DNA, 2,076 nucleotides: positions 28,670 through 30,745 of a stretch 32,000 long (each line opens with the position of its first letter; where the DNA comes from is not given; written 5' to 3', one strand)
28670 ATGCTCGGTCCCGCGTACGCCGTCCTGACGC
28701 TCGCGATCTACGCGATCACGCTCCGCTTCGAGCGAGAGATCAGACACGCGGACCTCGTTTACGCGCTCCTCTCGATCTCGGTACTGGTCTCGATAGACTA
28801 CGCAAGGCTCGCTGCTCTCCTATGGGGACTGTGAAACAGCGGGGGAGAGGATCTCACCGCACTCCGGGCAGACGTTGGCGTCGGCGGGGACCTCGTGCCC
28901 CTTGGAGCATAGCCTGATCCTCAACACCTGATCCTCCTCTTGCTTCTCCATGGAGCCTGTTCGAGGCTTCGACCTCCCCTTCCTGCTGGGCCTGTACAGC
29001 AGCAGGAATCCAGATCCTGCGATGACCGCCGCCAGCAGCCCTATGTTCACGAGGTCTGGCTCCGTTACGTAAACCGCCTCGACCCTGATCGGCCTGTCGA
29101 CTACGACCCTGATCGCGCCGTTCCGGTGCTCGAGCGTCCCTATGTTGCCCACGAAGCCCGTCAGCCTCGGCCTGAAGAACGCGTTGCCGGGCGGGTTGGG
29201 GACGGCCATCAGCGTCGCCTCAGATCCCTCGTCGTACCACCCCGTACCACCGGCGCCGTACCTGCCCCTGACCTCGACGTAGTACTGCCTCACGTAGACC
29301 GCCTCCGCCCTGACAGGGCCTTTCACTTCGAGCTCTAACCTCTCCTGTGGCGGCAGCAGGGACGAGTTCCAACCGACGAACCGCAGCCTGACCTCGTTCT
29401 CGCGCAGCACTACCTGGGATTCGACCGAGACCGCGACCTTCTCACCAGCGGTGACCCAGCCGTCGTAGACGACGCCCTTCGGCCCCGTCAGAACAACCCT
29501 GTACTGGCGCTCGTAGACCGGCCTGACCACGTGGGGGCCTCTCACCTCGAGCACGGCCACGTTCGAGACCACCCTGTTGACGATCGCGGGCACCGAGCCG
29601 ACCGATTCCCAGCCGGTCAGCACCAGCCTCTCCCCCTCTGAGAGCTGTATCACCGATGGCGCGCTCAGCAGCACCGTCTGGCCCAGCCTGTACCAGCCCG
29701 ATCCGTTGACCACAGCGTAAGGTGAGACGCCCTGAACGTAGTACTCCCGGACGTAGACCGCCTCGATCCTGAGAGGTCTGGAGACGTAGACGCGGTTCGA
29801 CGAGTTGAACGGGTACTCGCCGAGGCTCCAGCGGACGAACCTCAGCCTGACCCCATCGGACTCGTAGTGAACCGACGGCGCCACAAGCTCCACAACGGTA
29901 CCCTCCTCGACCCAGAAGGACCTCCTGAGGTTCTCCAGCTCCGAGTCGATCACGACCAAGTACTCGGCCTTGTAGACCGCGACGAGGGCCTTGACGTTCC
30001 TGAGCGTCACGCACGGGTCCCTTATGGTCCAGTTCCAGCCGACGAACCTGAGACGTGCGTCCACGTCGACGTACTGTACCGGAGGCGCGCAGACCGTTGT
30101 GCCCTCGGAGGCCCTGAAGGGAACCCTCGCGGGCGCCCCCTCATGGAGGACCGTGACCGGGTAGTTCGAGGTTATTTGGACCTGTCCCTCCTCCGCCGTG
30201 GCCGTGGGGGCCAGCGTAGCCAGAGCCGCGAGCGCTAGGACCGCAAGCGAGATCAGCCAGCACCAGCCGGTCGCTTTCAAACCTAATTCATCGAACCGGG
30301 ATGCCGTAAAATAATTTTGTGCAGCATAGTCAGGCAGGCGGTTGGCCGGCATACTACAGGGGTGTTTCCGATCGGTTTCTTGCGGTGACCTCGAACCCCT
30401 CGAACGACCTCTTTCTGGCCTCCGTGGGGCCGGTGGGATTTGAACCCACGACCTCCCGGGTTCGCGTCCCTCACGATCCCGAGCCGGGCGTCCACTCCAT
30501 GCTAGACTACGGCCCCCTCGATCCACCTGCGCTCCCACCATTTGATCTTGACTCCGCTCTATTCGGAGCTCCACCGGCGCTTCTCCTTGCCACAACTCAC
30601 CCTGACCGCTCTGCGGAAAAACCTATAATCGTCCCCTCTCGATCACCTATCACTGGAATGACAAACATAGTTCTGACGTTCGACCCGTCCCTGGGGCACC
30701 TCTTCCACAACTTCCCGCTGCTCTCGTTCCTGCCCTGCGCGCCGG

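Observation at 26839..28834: Cassette of three paralogous ~110-aa secreted beta-rich proteins coupled to a dedicated Sec11/SipW-type signal peptidase: candidate undescribed archaeal surface-fibre system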

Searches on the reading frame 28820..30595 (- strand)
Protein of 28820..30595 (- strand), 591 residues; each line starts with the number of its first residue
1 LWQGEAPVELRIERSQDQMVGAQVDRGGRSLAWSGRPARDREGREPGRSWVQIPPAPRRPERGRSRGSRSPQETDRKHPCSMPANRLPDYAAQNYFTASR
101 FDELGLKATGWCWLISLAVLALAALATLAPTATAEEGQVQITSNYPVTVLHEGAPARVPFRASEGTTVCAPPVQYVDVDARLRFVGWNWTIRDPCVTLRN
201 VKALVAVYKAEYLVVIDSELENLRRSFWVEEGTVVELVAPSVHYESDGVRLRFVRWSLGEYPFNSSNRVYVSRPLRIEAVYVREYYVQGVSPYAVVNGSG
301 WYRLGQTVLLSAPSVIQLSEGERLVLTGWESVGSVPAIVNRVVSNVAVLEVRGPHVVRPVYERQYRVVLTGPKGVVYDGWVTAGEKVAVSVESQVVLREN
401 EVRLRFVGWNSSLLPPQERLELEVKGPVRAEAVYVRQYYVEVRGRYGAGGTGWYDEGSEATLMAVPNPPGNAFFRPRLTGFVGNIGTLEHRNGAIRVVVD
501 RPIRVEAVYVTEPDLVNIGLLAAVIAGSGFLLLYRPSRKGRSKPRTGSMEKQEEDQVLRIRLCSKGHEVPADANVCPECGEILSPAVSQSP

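Call 4: search_protein_families(library=pfam, proteins=[window:28820-30595:-], max_evalue=1)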
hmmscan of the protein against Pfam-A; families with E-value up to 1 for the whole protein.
window:28820-30595:- (591 aa): 3 families
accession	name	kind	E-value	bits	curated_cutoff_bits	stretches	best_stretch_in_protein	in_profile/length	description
PF13240.11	Zn_Ribbon_1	-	0.015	15.5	25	1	566-580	6-20/23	zinc-ribbon domain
PF12773.13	DZR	-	0.2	12.3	27.3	1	566-583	5-22/45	Double zinc ribbon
PF13248.11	Zn_ribbon_3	-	0.35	10.9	27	1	570-581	13-24/26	zinc-ribbon domain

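Call 5: search_protein_families(library=ncbifam, proteins=[window:28820-30595:-], max_evalue=1)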
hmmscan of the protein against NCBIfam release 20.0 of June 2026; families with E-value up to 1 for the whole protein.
window:28820-30595:- (591 aa): 1 family
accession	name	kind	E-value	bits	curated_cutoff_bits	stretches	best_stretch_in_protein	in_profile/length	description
TIGR03063.1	srtB_target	domain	0.099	12.6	18.15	1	518-535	10-27/29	sortase B protein-sorting domain-containing protein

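Call 45: search_protein_families(library=pfam, alignment_id=A4, max_evalue=1)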
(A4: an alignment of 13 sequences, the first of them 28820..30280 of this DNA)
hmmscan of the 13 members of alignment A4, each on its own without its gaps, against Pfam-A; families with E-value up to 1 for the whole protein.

A. member 1, window:28820-30280:- (486 aa): 3 families
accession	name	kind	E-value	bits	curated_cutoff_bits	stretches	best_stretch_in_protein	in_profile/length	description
PF13240.11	Zn_Ribbon_1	-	0.012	15.9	25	1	461-475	6-20/23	zinc-ribbon domain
PF12773.13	DZR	-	0.16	12.6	27.3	1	461-478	5-22/45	Double zinc ribbon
PF13248.11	Zn_ribbon_3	-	0.28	11.2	27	1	465-476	13-24/26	zinc-ribbon domain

B. families by the number of members that match (of 13 scanned): 26 families (the first 25 are shown)
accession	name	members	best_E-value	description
PF13240.11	Zn_Ribbon_1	10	7.2e-05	zinc-ribbon domain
PF13248.11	Zn_ribbon_3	6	1.7e-06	zinc-ribbon domain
PF18998.6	Flg_new_2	5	0.00021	Divergent InlB B-repeat domain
PF12773.13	DZR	5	0.00073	Double zinc ribbon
PF24460.1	DUF7575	3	0.00054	Domain of unknown function (DUF7575)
PF24463.1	DUF7577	3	0.0016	Domain of unknown function (DUF7577)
PF08271.17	Zn_Ribbon_TF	3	0.041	TFIIB zinc-binding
PF03119.21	DNA_ligase_ZBD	2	0.044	NAD-dependent DNA ligase C4 zinc finger domain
PF09723.15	Zn_ribbon_8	2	0.14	Zinc ribbon domain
PF12732.12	YtxH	2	0.21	YtxH-like protein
PF09889.16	DUF2116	1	0.0034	Probable treble clef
PF24560.1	zf-C2H2_OTU1_C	1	0.0062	Ubiquitin thioesterase OTU1, C-terminal C2H2-type zinc finger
PF18912.6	DZR_2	1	0.016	Double zinc ribbon domain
PF00641.23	Zn_ribbon_RanBP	1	0.018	Zn-finger in Ran binding protein and others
PF25548.1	DUF7926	1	0.029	Domain of unknown function (DUF7926)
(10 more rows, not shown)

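Call 46: search_solved_structures(query=A4, max_evalue=1, show_alignments=2)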
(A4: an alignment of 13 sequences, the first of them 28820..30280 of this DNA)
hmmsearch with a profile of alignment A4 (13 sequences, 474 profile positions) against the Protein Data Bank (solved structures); distinct sequences matched with E-value up to 1: 12.
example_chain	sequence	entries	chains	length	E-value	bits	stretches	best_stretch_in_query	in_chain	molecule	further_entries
4wce_Z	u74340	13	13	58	0.027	16.6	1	423-467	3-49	50S ribosomal protein L32 | Large ribosomal subunit protein bL32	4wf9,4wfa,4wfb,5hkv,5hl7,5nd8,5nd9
5li0_4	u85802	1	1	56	0.033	16.3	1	424-467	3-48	50S ribosomal protein L32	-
9fhl_Y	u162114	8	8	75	0.27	13.3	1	425-470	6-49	Small ribosomal subunit protein eS31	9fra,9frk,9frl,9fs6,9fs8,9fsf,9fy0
7p48_Z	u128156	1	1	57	0.66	12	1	423-467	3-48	50S ribosomal protein L32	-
5ngm_AZ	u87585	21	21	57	0.66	12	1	423-467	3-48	50S ribosomal protein L32 | Large ribosomal subunit protein bL32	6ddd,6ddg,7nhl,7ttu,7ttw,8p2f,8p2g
6fxc_AZ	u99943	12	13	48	0.67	12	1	424-467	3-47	50S ribosomal protein L32 | Large ribosomal subunit protein bL32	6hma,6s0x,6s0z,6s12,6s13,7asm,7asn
6wqn_N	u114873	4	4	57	0.74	11.9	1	423-467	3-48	50S ribosomal protein L32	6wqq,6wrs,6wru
5t7v_LE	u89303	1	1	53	0.8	11.8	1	424-467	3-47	50S ribosomal protein L32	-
7nhk_4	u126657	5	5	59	0.86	11.6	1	426-467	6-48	50S ribosomal protein L32 | 50S ribosomal protein L32-3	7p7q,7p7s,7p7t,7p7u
7p7r_4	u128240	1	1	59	0.87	11.6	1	426-467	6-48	50S ribosomal protein L32-3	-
6o8w_2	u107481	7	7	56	0.9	11.6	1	427-467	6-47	50S ribosomal protein L32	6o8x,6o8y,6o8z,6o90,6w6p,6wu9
2p6y_A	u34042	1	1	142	0.92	11.5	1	220-285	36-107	Hypothetical protein VCA0587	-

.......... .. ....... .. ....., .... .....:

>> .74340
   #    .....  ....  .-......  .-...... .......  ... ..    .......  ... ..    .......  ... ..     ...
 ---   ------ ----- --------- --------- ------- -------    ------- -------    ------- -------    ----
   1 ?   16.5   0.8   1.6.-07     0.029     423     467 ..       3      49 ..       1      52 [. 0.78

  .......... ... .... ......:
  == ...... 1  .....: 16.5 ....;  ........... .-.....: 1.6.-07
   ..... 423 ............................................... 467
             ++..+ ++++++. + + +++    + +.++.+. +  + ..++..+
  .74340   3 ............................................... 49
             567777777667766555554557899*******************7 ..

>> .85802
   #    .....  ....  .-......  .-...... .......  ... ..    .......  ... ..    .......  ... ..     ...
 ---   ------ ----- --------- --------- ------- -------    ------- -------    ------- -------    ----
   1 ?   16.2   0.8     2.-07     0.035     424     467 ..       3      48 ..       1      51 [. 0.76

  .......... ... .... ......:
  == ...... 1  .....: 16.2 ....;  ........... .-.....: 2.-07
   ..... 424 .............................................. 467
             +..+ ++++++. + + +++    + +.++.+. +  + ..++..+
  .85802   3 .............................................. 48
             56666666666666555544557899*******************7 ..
